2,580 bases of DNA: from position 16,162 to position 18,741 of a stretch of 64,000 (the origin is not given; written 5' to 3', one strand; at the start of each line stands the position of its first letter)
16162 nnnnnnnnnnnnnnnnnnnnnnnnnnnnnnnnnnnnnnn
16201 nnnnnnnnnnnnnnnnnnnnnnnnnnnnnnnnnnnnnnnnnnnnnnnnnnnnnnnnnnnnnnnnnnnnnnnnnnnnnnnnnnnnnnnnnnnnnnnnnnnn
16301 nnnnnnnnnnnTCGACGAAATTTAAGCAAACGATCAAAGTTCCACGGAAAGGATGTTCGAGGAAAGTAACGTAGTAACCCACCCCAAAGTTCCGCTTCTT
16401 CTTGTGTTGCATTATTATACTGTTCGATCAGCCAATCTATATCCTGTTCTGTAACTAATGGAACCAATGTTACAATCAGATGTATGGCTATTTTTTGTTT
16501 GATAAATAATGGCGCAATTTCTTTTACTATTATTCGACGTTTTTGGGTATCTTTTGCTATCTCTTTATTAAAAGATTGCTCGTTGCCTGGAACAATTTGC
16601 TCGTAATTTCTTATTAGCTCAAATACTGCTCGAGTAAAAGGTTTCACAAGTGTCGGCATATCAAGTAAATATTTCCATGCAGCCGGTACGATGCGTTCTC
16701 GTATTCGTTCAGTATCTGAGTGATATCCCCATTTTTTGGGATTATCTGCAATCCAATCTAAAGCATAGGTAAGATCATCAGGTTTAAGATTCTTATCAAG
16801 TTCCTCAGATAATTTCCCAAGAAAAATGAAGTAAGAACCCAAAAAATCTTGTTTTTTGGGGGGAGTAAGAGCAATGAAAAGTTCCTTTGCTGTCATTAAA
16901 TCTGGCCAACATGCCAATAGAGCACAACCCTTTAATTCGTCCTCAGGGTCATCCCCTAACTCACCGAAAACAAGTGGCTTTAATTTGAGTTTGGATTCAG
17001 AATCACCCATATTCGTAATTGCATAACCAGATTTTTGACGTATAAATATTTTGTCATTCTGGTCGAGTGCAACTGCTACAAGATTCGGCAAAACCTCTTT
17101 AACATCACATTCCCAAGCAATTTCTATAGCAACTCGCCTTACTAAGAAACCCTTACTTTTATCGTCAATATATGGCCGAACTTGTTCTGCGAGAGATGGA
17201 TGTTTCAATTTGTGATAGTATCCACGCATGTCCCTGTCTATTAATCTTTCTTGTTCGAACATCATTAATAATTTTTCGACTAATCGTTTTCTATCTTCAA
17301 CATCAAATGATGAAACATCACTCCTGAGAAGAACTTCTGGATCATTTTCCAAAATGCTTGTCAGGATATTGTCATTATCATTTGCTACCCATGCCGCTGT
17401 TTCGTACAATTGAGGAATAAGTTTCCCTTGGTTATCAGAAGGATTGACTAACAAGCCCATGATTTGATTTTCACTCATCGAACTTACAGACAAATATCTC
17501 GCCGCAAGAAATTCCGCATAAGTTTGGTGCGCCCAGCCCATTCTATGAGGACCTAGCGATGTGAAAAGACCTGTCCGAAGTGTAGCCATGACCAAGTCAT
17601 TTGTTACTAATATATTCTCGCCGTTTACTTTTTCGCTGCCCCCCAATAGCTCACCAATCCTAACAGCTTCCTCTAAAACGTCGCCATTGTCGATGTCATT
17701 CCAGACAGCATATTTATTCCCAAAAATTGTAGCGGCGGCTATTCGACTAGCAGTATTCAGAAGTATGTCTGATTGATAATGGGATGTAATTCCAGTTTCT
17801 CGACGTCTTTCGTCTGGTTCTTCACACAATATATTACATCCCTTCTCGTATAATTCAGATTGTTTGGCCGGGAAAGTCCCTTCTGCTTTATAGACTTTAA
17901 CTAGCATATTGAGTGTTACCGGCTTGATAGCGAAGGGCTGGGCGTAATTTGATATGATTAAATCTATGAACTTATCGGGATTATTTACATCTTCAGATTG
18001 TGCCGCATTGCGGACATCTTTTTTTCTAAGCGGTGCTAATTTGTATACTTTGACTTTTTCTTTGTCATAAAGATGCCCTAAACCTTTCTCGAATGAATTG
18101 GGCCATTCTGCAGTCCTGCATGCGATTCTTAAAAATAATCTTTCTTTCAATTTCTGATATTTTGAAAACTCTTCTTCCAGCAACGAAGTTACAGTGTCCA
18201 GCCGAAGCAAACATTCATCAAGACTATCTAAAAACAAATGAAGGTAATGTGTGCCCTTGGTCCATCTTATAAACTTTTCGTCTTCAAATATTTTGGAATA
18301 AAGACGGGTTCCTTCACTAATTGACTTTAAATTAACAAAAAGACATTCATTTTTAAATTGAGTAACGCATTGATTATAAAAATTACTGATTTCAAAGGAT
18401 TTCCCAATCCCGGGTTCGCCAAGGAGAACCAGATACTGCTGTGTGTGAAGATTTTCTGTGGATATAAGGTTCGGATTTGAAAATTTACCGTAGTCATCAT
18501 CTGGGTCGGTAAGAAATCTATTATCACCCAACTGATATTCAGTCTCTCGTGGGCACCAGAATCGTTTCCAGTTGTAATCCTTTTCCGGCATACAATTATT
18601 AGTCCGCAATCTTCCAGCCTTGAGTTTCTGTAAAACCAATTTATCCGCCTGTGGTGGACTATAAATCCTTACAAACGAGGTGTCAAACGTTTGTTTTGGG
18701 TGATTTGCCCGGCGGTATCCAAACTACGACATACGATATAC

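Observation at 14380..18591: Stand-alone ~1,400-aa NACHT-type STAND NTPase with a C-terminal PD-(D/E)xK nuclease-like module (reversed domain order)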

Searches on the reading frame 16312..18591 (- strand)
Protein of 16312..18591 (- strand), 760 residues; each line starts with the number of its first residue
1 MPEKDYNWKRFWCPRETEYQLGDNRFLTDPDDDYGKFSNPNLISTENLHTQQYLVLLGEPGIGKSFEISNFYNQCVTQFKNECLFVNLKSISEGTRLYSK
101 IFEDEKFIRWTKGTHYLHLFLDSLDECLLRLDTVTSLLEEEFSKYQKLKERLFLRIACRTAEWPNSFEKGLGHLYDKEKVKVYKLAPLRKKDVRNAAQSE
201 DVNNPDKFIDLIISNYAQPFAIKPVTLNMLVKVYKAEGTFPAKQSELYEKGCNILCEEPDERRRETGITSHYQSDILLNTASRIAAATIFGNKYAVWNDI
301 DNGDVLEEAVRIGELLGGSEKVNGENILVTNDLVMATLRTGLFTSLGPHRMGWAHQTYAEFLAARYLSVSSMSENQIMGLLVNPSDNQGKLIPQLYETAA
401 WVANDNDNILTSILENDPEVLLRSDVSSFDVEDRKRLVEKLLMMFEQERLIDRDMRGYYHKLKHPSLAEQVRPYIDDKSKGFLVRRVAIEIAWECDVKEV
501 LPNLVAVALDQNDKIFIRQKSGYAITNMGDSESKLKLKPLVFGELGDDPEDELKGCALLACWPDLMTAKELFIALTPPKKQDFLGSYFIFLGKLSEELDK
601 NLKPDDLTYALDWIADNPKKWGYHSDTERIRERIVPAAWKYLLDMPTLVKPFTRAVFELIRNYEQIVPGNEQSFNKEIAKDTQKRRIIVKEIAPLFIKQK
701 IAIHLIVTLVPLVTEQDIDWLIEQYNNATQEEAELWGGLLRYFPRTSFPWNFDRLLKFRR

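Call 54: search_protein_families(library=ncbifam, proteins=[window:16312-18591:-], max_evalue=10)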
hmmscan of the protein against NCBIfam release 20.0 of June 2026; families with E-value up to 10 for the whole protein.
window:16312-18591:- (760 aa): 4 families
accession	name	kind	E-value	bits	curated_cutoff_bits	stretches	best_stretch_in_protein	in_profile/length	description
NF058535.1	antiphage_EruA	equivalog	8.7e-53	179.8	1000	1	44-745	17-689/1318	NACHT domain-containing antiphage protein EruA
NF058534.1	antiphage_HyoA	equivalog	1.1e-48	165.8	1200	2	177-580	198-590/1430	NACHT domain-containing antiphage protein HyoA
NF038214.1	IS21_help_AAA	equivalog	0.073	12.7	200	1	41-91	80-129/232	IS21-like element helper ATPase IstB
TIGR01631.1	Trypano_RHS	paralog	0.086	11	89.75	1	46-80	275-309/761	trypanosome RHS family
